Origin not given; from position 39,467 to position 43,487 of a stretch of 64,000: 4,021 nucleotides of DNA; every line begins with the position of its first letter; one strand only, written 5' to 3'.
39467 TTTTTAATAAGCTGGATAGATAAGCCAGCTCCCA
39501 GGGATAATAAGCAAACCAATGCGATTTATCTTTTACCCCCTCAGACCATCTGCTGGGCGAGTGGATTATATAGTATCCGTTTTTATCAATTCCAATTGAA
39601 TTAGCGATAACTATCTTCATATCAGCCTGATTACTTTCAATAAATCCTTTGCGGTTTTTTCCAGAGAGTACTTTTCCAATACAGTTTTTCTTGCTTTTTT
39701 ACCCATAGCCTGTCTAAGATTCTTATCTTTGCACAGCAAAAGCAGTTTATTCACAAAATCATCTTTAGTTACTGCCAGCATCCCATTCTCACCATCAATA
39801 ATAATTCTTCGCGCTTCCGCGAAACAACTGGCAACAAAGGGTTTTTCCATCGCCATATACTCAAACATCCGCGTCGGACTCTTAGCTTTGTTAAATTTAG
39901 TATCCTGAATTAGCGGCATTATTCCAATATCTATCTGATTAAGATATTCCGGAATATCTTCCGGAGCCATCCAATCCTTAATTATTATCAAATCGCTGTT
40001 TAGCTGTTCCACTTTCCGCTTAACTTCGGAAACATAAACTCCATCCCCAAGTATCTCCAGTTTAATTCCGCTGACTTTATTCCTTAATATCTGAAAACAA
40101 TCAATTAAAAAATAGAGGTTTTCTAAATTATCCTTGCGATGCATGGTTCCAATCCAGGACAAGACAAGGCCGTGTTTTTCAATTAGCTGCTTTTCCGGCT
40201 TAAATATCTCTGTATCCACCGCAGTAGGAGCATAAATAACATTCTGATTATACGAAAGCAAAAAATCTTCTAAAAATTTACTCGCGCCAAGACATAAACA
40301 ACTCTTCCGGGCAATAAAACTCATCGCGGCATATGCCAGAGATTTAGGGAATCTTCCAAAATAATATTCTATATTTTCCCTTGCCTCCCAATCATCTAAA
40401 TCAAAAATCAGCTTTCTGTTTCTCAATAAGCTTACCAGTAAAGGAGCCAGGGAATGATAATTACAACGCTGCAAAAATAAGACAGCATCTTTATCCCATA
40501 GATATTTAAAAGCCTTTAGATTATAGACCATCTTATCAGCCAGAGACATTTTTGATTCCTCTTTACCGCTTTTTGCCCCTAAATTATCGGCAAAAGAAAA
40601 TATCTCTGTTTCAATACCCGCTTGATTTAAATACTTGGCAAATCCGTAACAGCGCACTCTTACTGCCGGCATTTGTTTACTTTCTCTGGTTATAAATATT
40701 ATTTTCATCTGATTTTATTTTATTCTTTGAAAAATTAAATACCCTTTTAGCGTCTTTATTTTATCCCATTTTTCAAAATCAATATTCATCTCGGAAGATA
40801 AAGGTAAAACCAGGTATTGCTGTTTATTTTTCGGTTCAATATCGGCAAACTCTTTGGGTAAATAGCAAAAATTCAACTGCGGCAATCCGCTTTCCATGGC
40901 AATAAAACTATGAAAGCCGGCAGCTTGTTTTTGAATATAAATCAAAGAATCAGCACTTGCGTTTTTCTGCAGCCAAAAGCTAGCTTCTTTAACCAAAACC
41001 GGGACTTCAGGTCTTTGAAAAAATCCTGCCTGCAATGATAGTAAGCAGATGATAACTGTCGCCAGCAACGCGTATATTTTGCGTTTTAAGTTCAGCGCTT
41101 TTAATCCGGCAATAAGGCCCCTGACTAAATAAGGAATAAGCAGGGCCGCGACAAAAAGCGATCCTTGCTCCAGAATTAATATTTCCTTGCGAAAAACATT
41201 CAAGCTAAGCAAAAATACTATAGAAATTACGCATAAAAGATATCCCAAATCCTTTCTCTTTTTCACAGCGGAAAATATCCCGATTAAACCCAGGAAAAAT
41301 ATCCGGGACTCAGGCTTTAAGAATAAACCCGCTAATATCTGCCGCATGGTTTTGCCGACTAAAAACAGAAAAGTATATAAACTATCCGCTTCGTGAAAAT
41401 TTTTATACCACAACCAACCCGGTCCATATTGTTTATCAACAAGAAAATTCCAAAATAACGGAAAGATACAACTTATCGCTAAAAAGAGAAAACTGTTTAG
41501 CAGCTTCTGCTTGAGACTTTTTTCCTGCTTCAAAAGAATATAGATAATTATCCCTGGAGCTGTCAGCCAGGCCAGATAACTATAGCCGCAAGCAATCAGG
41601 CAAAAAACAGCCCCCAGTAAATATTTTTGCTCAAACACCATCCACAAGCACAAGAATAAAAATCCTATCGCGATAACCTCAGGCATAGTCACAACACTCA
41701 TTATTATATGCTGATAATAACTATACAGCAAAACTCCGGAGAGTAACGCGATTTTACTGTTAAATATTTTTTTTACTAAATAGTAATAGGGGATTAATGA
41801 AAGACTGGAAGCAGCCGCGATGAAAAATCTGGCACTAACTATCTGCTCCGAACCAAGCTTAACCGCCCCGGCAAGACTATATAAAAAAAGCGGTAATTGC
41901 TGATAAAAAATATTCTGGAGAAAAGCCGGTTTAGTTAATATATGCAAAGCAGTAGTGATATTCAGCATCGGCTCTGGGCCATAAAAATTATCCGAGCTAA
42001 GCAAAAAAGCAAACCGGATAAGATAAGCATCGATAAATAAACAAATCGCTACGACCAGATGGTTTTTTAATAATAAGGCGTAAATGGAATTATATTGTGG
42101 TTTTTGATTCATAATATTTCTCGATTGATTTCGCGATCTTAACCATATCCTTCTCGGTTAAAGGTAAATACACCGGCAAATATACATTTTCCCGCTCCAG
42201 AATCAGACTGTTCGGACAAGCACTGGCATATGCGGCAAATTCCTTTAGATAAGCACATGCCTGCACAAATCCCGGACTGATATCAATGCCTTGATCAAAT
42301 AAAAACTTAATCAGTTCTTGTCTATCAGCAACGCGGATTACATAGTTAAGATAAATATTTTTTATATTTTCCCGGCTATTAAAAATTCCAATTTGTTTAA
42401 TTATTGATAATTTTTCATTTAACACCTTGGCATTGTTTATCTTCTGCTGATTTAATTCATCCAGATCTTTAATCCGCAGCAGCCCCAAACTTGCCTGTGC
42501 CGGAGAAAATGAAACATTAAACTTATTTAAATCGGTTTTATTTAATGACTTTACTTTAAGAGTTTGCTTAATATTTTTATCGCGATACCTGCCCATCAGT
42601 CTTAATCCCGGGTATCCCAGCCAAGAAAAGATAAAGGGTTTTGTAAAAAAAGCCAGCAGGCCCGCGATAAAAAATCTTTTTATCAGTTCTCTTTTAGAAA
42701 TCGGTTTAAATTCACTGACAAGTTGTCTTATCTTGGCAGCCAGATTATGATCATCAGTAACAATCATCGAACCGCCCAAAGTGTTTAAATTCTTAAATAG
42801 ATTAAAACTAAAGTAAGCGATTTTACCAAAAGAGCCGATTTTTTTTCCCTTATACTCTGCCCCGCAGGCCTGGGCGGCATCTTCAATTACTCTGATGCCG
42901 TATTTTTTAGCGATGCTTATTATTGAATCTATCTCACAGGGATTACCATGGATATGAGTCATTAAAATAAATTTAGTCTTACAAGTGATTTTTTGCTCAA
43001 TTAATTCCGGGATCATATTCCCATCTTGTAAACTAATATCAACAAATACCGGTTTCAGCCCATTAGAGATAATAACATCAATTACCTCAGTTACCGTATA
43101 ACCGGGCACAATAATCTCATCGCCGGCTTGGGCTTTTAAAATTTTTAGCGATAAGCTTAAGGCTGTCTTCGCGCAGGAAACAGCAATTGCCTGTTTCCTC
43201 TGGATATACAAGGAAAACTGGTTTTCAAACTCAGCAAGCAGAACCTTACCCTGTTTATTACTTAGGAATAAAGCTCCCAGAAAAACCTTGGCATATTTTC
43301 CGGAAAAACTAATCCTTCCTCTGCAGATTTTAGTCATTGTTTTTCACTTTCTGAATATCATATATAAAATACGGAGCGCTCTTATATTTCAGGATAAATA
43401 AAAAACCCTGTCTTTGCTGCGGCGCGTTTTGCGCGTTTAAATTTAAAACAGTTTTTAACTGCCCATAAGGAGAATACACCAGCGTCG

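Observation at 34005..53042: Ara4N-pathway-like logic expanded: ArnB-type aminotransferase, ArnC-type synthase and >=5 ArnT/PMT-type GT-C transferases, including a tandem paralog pair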

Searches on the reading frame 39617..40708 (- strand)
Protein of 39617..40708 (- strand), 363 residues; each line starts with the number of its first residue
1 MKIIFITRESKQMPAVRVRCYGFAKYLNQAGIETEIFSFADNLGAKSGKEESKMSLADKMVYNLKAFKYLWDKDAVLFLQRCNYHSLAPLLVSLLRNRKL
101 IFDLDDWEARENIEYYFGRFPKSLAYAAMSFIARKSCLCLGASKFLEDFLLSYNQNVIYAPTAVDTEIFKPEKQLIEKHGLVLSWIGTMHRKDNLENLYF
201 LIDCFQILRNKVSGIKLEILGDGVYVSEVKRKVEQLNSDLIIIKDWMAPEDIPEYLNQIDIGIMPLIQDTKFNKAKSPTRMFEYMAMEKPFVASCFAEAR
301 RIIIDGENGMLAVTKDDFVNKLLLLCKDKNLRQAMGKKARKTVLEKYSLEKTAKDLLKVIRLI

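Call 3: search_protein_families(library=pfam, proteins=[window:39617-40708:-], max_evalue=0.01)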
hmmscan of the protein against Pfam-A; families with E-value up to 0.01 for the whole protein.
window:39617-40708:- (363 aa): 3 families
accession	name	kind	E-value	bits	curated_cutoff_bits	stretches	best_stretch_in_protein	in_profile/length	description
PF13692.12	Glyco_trans_1_4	-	1.1e-18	68.3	27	1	182-328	3-142/142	Glycosyl transferases group 1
PF00534.26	Glycos_transf_1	-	1.3e-16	61.1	26.4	1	189-341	21-171/172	Glycosyl transferases group 1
PF13524.12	Glyco_trans_1_2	-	3.6e-11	43.6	25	1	213-357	13-143/144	Glycosyl transferase-like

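Call 40: search_protein_families(library=ncbifam, proteins=[window:39617-40708:-], max_evalue=0.001)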
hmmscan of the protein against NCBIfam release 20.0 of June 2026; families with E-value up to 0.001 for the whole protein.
window:39617-40708:- (363 aa): 13 families
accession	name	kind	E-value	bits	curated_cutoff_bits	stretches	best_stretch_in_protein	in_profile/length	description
TIGR03087.1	stp1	hypoth_equivalog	4.3e-15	55.8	316.65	1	152-359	193-393/397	TIGR03087 family PEP-CTERM/XrtA system glycosyltransferase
NF047676.1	TeichurnBiosyTuaH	equivalog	1e-13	51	550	1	89-343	110-367/384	teichuronic acid biosynthesis protein TuaH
TIGR04063.1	stp3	hypoth_equivalog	4.1e-12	45.7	442.05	1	155-354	180-386/397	TIGR04063 family PEP-CTERM/XrtA system glycosyltransferase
NF038229.1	Glyco4_Geo_Pelo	equivalog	3e-11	42.9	400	1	280-361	253-334/338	GPMC system family 4 glycosyltransferase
TIGR03088.1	stp2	hypoth_equivalog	2.5e-10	39.9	409.05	1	166-359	171-369/374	TIGR03088 family PEP-CTERM/XrtA system glycosyltransferase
NF041876.1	EPS_EpsE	equivalog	1.2e-09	37.9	400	1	154-355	185-388/389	exopolysaccharide biosynthesis GT4 family glycosyltransferase EpsE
NF038298.1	EPS_HpsO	equivalog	2e-07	30.2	575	1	163-359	177-383/388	hormogonium polysaccharide biosynthesis glycosyltransferase HpsO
NF041139.1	TreT_Thcocales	equivalog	3.1e-07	29.5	775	1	283-361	332-410/412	trehalose synthase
TIGR04157.1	glyco_rSAM_CFB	subfamily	3.5e-06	26.3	400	1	191-359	235-405/406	TIGR04157 family glycosyltransferase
TIGR03999.1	thiol_BshA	equivalog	4.9e-06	25.7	273.7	1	165-354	177-364/375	N-acetyl-alpha-D-glucosaminyl L-malate synthase BshA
NF012028.0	PRK15484.1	subfamily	7e-06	25.4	618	1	160-360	166-375/380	lipopolysaccharide N-acetylglucosaminyltransferase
TIGR02149.1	glgA_Coryne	subfamily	3.3e-05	23.2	302.4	1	201-361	222-388/391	glycogen synthase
TIGR04005.1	wcaL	equivalog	0.00023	20.1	537.6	1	180-357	220-400/406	colanic acid biosynthesis glycosyltransferase WcaL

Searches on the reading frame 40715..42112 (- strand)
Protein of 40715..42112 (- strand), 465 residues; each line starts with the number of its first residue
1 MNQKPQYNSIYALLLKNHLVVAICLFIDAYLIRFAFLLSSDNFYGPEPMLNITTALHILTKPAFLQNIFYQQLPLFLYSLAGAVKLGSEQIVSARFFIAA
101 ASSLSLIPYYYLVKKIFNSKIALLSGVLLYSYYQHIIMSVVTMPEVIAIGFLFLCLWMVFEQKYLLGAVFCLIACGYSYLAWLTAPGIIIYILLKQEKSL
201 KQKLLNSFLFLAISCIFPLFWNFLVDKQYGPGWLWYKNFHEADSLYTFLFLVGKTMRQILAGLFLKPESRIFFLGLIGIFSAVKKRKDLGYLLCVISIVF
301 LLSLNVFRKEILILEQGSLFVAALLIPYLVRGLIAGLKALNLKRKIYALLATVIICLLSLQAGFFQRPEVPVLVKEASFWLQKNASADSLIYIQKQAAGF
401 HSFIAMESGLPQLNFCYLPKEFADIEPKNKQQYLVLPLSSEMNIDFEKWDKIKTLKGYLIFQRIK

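Call 3: search_protein_families(library=pfam, proteins=[window:40715-42112:-], max_evalue=0.01)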
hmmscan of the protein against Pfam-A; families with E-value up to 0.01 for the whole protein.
window:40715-42112:- (465 aa): 1 family
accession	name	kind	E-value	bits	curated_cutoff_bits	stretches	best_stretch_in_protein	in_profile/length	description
PF13231.12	PMT_2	-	8.4e-06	26.5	26.1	1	74-220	4-158/160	Dolichyl-phosphate-mannose-protein mannosyltransferase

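Call 11: search_protein_families(library=ncbifam, proteins=[window:40715-42112:-], max_evalue=0.01)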
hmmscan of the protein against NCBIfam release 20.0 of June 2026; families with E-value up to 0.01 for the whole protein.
window:40715-42112:- (465 aa): 0 families

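Call 39: search_protein_families(library=pfam, proteins=[window:40715-42112:-], max_evalue=10)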
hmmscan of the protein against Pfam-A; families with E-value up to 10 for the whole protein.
window:40715-42112:- (465 aa): 1 family
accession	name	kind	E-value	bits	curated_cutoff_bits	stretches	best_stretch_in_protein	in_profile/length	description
PF13231.12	PMT_2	-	8.4e-06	26.5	26.1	1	74-220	4-158/160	Dolichyl-phosphate-mannose-protein mannosyltransferase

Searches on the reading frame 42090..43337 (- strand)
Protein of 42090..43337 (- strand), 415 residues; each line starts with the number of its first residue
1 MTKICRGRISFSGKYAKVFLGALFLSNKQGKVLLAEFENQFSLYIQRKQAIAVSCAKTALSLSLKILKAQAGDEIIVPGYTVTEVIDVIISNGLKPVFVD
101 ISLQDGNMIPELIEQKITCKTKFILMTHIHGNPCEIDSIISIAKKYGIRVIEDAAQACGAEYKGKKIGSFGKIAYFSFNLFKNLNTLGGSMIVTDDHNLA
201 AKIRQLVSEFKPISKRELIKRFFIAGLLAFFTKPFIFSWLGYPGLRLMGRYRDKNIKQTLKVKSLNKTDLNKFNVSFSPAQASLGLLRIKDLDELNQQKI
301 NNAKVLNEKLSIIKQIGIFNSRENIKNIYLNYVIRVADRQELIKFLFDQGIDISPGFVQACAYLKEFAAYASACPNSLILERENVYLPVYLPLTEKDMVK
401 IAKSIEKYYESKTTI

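Call 3: search_protein_families(library=pfam, proteins=[window:42090-43337:-], max_evalue=0.01)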
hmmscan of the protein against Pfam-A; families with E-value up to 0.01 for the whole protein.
window:42090-43337:- (415 aa): 3 families
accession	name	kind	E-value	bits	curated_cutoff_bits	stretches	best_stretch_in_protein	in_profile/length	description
PF01041.23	DegT_DnrJ_EryC1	-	3.8e-69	234.1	19.8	2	35-207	27-199/360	DegT/DnrJ/EryC1/StrS aminotransferase family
PF00266.25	Aminotran_5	-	9.5e-07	28.5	21.5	1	100-159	118-181/371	Aminotransferase class-V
PF00155.27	Aminotran_1_2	-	9.2e-06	25.5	19.7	1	34-154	44-186/361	Aminotransferase class I and II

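Call 11: search_protein_families(library=ncbifam, proteins=[window:42090-43337:-], max_evalue=0.01)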
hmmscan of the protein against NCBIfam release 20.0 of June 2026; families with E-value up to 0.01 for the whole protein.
window:42090-43337:- (415 aa): 19 families
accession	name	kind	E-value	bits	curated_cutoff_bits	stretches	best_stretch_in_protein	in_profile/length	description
NF008658.2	PRK11658.1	equivalog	2.1e-44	151.7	631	1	36-206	37-206/379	UDP-4-amino-4-deoxy-L-arabinose aminotransferase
TIGR04181.1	NHT_00031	hypoth_equivalog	3.1e-42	144.7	420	2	34-211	32-225/359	LegC family aminotransferase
NF008687.0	PRK11706.1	equivalog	1.7e-41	142.2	375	1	48-201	48-200/375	dTDP-4-amino-4,6-dideoxygalactose transaminase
TIGR03588.1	PseC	equivalog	1.2e-40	139.7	423.5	1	29-208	28-212/380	UDP-4-amino-4,6-dideoxy-N-acetyl-beta-L-altrosamine transaminase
TIGR02379.1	ECA_wecE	subfamily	4.2e-36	124.5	434.85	1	47-197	46-198/376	dTDP-4-amino-4,6-dideoxy-D-glucose transaminase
NF011936.0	PRK15407.1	equivalog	1.6e-34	119.4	423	2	36-204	69-245/440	lipopolysaccharide biosynthesis protein RfbH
TIGR04427.1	PLP_DesI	equivalog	6.5e-34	117.7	650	1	25-206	47-224/390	dTDP-4-dehydro-6-deoxyglucose aminotransferase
NF005817.0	PRK07683.1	equivalog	6.8e-06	25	575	1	44-133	86-173/387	aminotransferase A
NF004769.0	PRK06107.1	equivalog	9.2e-06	24.7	617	1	33-127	79-173/402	aspartate transaminase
TIGR01977.1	am_tr_V_EF2568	hypoth_equivalog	1.8e-05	24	377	1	71-160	85-180/376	cysteine desulfurase family protein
NF005816.0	PRK07682.1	equivalog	5.5e-05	22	620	1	37-156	79-205/390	aminotransferase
NF004975.0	PRK06348.1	equivalog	0.00011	21.4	549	1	37-133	79-174/384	pyridoxal phosphate-dependent aminotransferase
NF041364.1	GntC_guanitoxin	equivalog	0.00021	20.3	415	1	40-154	53-174/356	guanitoxin biosynthesis PLP-dependent (S)-gamma-hydroxy-L-arginine cyclodehydratase GntC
NF040779.1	Sec_lyase_SclA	exception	0.00022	20.2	525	1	103-160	119-179/378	selenocysteine lyase SclA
NF005588.0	PRK07309.1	equivalog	0.00034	19.6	576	1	40-156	83-208/391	pyridoxal phosphate-dependent aminotransferase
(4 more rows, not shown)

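Call 47: search_solved_structures(query=window:42090-43337:-, max_evalue=1e-10, show_alignments=2)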
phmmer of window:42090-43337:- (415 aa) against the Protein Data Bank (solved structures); distinct sequences matched with E-value up to 1e-10: 55.
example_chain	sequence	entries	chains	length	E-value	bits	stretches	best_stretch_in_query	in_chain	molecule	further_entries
7b0d_A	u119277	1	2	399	5.5e-46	160.6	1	34-207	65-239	Glutamine--scyllo-inositol transaminase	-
7b0m_AAA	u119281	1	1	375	1.3e-40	142.9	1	33-214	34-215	Sugar aminotransferase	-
3frk_A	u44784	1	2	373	2.4e-37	132.2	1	36-207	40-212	QdtB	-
7n63_A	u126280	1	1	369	6.3e-37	130.8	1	36-212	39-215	Putative aminotransferase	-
5u1z_A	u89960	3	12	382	7.7e-36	127.2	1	21-208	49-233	Putative aminotransferase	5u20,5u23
5u21_A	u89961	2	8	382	4.7e-35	124.6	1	21-208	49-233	Putative aminotransferase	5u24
3bn1_A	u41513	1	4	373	1.1e-32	116.9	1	33-209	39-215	Perosamine synthetase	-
3dr7_A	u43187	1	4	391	1.3e-32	116.6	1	33-208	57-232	Putative perosamine synthetase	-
3dr4_A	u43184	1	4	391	6.6e-32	114.3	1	33-208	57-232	Putative perosamine synthetase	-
7l7x_AAA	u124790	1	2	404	1.3e-31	113.3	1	35-203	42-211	DegT/DnrJ/EryC1/StrS aminotransferase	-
8sng_A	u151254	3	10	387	3.8e-31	111.8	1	38-206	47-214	UDP-4-amino-4-deoxy-L-arabinose--oxoglutarate aminotransferase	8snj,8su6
2oga_A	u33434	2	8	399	4.1e-31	111.6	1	34-206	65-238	Transaminase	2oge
1mdo_A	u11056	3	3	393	9e-31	110.5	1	36-206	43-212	ArnB aminotransferase | UDP-4-amino-4-deoxy-L-arabinose--oxoglutarate aminotransferase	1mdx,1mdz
3nu7_A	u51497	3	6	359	4.4e-30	108.2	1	35-207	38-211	Aminotransferase WbpE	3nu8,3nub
3nyu_A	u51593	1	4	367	4.8e-30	108.1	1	35-207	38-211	Aminotransferase WbpE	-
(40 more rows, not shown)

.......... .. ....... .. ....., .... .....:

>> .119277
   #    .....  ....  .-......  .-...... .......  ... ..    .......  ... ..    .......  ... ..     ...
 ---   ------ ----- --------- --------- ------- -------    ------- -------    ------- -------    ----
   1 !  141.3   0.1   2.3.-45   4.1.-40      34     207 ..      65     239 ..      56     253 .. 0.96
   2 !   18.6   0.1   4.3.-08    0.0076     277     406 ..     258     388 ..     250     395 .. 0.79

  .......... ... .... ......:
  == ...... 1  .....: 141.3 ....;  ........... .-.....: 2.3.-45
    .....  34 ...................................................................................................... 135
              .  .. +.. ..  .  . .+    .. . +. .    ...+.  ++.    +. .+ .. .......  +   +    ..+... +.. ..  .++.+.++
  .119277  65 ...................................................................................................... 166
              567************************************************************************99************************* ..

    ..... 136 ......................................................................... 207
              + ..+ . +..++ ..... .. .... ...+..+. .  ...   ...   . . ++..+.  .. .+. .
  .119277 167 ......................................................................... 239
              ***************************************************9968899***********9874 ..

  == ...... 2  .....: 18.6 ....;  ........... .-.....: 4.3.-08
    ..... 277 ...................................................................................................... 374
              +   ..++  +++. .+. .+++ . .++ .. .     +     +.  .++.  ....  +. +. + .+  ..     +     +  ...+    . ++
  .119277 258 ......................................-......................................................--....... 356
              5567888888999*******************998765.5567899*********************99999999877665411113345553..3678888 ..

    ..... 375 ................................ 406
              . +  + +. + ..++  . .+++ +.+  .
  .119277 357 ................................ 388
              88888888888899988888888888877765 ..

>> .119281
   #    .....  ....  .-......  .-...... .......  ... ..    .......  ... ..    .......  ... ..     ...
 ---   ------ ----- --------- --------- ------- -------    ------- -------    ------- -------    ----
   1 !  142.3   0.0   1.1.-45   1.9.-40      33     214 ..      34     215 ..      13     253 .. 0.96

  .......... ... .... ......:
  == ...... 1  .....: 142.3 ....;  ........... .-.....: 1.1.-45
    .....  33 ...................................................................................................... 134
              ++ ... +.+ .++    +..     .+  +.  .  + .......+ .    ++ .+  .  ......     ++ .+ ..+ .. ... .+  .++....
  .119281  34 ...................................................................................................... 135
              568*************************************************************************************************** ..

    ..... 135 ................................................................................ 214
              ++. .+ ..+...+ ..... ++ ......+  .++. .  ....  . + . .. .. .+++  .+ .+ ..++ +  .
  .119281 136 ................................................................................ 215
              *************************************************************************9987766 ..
